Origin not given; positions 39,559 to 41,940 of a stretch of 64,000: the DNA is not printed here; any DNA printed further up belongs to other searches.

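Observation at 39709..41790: Compact PolB-family gene with intact 3'-5' exonuclease motifs but no recognisable motif C.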

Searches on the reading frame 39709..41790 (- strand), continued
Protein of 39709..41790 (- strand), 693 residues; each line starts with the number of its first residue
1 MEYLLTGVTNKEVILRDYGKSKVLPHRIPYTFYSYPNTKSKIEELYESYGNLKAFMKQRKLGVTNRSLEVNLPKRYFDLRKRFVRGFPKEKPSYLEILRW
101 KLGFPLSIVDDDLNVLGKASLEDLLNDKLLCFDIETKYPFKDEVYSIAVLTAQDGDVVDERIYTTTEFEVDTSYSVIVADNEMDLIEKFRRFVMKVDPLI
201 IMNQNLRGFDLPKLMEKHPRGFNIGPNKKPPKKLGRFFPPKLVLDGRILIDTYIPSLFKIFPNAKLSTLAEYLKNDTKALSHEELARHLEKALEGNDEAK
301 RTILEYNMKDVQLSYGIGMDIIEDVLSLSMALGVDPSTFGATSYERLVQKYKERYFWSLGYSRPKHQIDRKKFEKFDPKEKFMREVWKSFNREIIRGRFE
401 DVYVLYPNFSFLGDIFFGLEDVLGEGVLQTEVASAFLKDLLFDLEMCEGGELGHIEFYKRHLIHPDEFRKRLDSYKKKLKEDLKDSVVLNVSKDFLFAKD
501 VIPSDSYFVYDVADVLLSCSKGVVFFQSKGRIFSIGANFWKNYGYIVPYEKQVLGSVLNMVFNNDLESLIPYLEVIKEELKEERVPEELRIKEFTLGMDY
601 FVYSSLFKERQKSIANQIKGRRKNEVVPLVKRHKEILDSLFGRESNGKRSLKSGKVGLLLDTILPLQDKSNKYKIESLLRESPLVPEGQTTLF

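Call 52: find_encoding_contigs(protein=P0020, flank=6000, max_places=1)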
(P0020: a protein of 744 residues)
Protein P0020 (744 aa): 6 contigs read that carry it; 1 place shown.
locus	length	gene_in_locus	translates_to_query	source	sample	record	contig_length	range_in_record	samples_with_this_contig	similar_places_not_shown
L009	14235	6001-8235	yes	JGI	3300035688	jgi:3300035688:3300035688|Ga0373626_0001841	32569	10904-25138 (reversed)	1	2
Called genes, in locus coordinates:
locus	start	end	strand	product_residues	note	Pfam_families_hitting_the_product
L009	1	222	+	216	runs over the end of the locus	PF22175:Ogg-HhH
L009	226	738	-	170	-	-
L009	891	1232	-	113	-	-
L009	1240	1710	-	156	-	PF19479:DUF6015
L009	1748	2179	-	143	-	PF19479:DUF6015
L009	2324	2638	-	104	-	-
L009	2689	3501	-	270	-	-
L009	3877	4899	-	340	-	-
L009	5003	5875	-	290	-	-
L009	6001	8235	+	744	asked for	-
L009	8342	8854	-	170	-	-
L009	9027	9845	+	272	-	PF01261:AP_endonuc_2, PF03851:UvdE (weak)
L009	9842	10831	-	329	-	-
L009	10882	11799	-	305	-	PF00850:Hist_deacetyl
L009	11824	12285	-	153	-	PF13420:Acetyltransf_4, PF13302:Acetyltransf_3 (weak), PF00583:Acetyltransf_1, PF13673:Acetyltransf_10 (weak), PF13508:Acetyltransf_7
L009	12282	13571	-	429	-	PF01336:tRNA_anti-codon, PF00152:tRNA-synt_2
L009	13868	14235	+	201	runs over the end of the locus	-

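Call 58: search_protein_families(library=pfam, proteins=[L003:6986-7948:-, L004:7097-7954:-, L006:4958-5950:-, L009:5003-5875:-, L003:5992-6999:-, L004:6164-7096:-, L006:3920-4957:-, L009:3877-4899:-, L007:3597-5873:-, L006:2950-3870:-], max_evalue=0.1)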
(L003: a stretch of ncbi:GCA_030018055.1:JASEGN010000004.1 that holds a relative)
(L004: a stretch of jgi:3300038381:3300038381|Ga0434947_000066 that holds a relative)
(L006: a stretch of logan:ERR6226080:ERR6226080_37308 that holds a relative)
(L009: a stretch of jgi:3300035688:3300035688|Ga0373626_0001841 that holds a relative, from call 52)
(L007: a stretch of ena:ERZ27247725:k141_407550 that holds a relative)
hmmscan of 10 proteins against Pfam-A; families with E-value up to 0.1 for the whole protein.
L003:6986-7948:- (320 aa): 1 family
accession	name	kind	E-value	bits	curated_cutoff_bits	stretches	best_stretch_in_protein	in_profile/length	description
PF12950.13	TaqI_C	-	0.086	13.5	26.5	0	200-254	34-85/118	TaqI-like C-terminal specificity domain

L004:7097-7954:- (285 aa): 2 families
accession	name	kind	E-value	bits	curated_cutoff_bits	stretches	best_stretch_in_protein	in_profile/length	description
PF17630.7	DUF5511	-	0.032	14.8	27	0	231-260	35-64/69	Family of unknown function (DUF5511)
PF02212.23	GED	-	0.089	13.4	21.4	0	38-80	31-73/92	Dynamin GTPase effector domain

L006:4958-5950:- (330 aa): 0 families

L009:5003-5875:- (290 aa): 0 families

L003:5992-6999:- (335 aa): 3 families
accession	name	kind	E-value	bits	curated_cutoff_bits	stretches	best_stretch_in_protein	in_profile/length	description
PF12705.13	PDDEXK_1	-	0.012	15.9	22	1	183-309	118-240/247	PD-(D/E)XK nuclease superfamily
PF06851.17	DUF1247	-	0.023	15.1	27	1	290-319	34-64/148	Protein of unknown function (DUF1247)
PF17470.7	Gp45_2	-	0.047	14.1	28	1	279-322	15-58/58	Phage gene product 45.2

L004:6164-7096:- (310 aa): 1 family
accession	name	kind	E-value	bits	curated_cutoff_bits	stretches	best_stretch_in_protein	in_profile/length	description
PF22576.2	Bfc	-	0.031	15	27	1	266-304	6-44/76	Transcriptional cofactor Bfc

L006:3920-4957:- (345 aa): 3 families
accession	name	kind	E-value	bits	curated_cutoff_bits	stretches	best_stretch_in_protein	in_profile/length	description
PF12705.13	PDDEXK_1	-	0.00053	20.4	22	1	187-235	120-173/247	PD-(D/E)XK nuclease superfamily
PF01930.23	Cas_Cas4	-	0.0048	17.4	22.7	1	187-234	52-95/160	Domain of unknown function DUF83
PF22893.2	ULD_2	-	0.0066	17.1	24.5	0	233-276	24-66/85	Ubiquitin-like domain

L009:3877-4899:- (340 aa): 0 families

L007:3597-5873:- (758 aa): 1 family
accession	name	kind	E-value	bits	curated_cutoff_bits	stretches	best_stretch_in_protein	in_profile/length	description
PF01710.22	HTH_Tnp_IS630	-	0.018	15.5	21.3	1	192-252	50-110/119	Transposase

L006:2950-3870:- (306 aa): 1 family
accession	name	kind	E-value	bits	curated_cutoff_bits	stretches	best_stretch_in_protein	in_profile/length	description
PF00227.31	Proteasome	-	0.0096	16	22.4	1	35-83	33-79/189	Proteasome subunit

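Call 67: find_related_loci(query=A7, collection=genome_contigs, flank=6000)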
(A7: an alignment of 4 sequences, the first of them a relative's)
Query A7 (713 aa) in genome_contigs; peptide patterns used: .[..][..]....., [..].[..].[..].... (x = any residue, [..] = any of these).
201 stretches matched a pattern; 1 encode a relative of the query (tblastn E <= 1e-3); 1 distinct loci.
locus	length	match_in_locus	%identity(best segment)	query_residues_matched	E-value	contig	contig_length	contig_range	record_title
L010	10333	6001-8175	62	1-711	0e+0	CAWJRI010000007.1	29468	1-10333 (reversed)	MAG: uncultured archaeon isolate MFD03726.bin.2.37 genome assembly, contig: contig_108495, whole genome shotgun sequence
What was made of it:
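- Tried and rejected: A7 gave one locus from an 'uncultured archaeon' (call 67).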

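Call 69: find_related_loci(query=A1, collection=metagenome_contigs, flank=8000)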
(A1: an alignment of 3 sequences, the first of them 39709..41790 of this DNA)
Query A1 (693 aa) in metagenome_contigs; peptide patterns used: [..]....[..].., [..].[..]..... (x = any residue, [..] = any of these).
301 stretches matched a pattern, but none encodes a relative of the query by tblastn (E <= 1e-3).

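Call 81: search_protein_families(library=ncbifam, proteins=[L003:6986-7948:-, L006:4958-5950:-, L009:5003-5875:-, L003:5992-6999:-, L004:6164-7096:-, L006:3920-4957:-, L009:3877-4899:-, P0003, P0016, P0020], max_evalue=0.01)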
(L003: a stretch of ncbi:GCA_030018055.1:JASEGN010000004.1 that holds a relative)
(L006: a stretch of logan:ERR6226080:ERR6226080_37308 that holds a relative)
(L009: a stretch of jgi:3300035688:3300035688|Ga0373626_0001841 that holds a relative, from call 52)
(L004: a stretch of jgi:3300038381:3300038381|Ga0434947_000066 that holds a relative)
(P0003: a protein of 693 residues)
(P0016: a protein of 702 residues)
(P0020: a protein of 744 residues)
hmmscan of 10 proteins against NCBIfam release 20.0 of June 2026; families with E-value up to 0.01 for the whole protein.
L003:6986-7948:- (320 aa): 0 families

L006:4958-5950:- (330 aa): 1 family
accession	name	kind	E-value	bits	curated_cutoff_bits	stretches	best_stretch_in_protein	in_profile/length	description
TIGR00363.1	TIGR00363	subfamily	0.005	16.5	228.85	1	273-316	31-74/258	MetQ/NlpA family lipoprotein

L009:5003-5875:- (290 aa): 0 families

L003:5992-6999:- (335 aa): 2 families
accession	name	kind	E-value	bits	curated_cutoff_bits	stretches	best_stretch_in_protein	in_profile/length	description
NF010485.0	PRK13909.1-2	equivalog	0.002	16.4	650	1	168-235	824-889/909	RecB-like helicase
TIGR00372.1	cas4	equivalog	0.0022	17.9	65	1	189-242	67-123/180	CRISPR-associated protein Cas4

L004:6164-7096:- (310 aa): 1 family
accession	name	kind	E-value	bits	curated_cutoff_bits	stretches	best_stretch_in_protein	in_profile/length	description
TIGR00372.1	cas4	equivalog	4.8e-06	26.5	65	1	127-220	28-113/180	CRISPR-associated protein Cas4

L006:3920-4957:- (345 aa): 1 family
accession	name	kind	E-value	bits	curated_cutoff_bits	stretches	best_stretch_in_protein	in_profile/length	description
TIGR00372.1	cas4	equivalog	1.7e-05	24.7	65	1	178-236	55-114/180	CRISPR-associated protein Cas4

L009:3877-4899:- (340 aa): 0 families

P0003 (693 aa): 3 families
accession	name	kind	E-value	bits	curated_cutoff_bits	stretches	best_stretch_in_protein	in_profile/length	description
NF004421.0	PRK05762.1-2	equivalog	3.5e-08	32.2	570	1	182-324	208-354/795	DNA polymerase II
NF004422.0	PRK05762.1-4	equivalog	1e-06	27.4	1103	1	186-323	203-345/789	DNA polymerase II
NF004420.0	PRK05762.1-1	equivalog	0.00028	19.7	1435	1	184-325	197-343/783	DNA polymerase II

P0016 (702 aa): 0 families

P0020 (744 aa): 0 families
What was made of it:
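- On Cas4 proper (TIGR00372 / PF01930): Best score is 26.5 bits against a cut-off of 65 (call 81) and PF01930 17.4 against 22.7 (call 58).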

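Call 84: fold_search(model_id=the predicted structure, library=viral)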
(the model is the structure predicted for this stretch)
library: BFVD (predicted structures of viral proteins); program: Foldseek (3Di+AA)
matches with E <= 10: 602; with E <= 0.001: 115
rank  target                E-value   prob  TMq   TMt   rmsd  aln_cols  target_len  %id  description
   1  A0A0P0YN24            4.2e-22  1.00  0.49  0.41  13.3       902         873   13  (no name in the UniProt tables at hand)
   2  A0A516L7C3            2.0e-21  1.00  0.52  0.49   9.1       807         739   14  (no name in the UniProt tables at hand)
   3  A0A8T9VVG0            1.9e-20  1.00  0.53  0.37  17.5       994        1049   13  (no name in the UniProt tables at hand)
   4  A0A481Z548            4.3e-20  1.00  0.50  0.36  12.4       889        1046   14  DNA-directed DNA polymerase [Pithovirus LCPAC104]
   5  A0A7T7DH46            6.0e-20  1.00  0.54  0.39  12.4       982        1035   11  (no name in the UniProt tables at hand)
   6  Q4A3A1                1.1e-19  1.00  0.51  0.38  12.7       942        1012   12  DNA polymerase [Emiliania huxleyi virus 86 (isolate United Kingdom/English Channel/1999)]
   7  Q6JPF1                1.2e-19  1.00  0.51  0.41  14.0       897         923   14  DNA polymerase [Neodiprion lecontei nucleopolyhedrovirus (strain Canada)]
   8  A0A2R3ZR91            2.0e-19  1.00  0.52  0.35  14.1      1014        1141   12  (no name in the UniProt tables at hand)
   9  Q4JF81                3.6e-18  1.00  0.50  0.33  15.6      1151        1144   12  DNA-directed DNA polymerase [Heterosigma akashiwo virus 01]
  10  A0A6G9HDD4            6.8e-18  1.00  0.51  0.44  13.2       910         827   13  DNA-directed DNA polymerase [Carcinus maenas virus 1]
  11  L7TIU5                7.6e-18  1.00  0.53  0.43   9.4       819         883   14  DNA-directed DNA polymerase [Halorubrum sodomense tailed virus 2]
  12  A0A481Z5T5            8.9e-18  1.00  0.55  0.51  12.6       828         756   13  DNA polymerase family B, exonuclease domain [Pithovirus LCPAC201]
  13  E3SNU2                3.4e-17  1.00  0.53  0.45  12.4       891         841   12  DNA-directed DNA polymerase [Prochlorococcus phage P-SSM7]
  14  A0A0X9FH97            3.6e-17  1.00  0.48  0.33  13.7       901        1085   12  DNA-directed DNA polymerase [Cnaphalocrocis medinalis granulovirus]
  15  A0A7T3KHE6            4.0e-17  1.00  0.47  0.38  13.5       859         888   12  DNA-directed DNA polymerase [Campylobacter phage F372]
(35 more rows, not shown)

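Call 90: list_cluster_members(proteins=[P0005, P0011, P0014, P0015, P0017, P0019, P0021, P0025, P0027, P0029])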
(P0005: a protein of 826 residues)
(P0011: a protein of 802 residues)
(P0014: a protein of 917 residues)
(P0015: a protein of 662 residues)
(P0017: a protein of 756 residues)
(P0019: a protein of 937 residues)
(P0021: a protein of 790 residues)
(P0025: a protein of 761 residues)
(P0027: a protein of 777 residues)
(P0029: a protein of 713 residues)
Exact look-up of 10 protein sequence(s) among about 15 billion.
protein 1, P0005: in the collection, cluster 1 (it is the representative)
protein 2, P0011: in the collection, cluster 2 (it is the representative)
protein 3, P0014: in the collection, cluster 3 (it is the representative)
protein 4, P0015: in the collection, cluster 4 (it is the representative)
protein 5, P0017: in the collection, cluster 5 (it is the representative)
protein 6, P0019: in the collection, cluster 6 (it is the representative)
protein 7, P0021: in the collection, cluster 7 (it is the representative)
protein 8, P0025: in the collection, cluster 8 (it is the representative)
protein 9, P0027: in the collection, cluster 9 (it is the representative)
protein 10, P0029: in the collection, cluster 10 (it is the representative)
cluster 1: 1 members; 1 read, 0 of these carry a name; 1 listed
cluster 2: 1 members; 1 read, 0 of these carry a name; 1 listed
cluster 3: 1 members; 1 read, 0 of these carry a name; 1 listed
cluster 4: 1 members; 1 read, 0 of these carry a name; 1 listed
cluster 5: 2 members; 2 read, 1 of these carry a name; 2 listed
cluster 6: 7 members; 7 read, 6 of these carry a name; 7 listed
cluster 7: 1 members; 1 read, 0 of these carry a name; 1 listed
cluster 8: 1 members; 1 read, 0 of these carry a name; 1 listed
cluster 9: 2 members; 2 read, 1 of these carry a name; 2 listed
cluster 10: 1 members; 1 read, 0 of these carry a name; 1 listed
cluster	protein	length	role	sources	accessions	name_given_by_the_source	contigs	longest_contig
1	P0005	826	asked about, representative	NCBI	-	-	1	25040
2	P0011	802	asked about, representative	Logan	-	-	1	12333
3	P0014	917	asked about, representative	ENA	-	-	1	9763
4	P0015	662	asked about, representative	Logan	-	-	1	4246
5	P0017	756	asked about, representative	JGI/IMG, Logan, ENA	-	hypothetical protein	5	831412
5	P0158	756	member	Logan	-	-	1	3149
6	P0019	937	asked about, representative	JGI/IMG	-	hypothetical protein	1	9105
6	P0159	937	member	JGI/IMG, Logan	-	hypothetical protein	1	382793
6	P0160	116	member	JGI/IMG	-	hypothetical protein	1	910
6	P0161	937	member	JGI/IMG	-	hypothetical protein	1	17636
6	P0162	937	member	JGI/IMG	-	hypothetical protein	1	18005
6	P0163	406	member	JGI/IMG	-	hypothetical protein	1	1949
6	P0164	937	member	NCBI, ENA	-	-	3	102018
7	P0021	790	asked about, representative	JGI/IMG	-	-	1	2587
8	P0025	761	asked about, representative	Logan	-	-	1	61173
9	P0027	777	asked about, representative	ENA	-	-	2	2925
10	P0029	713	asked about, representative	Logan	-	-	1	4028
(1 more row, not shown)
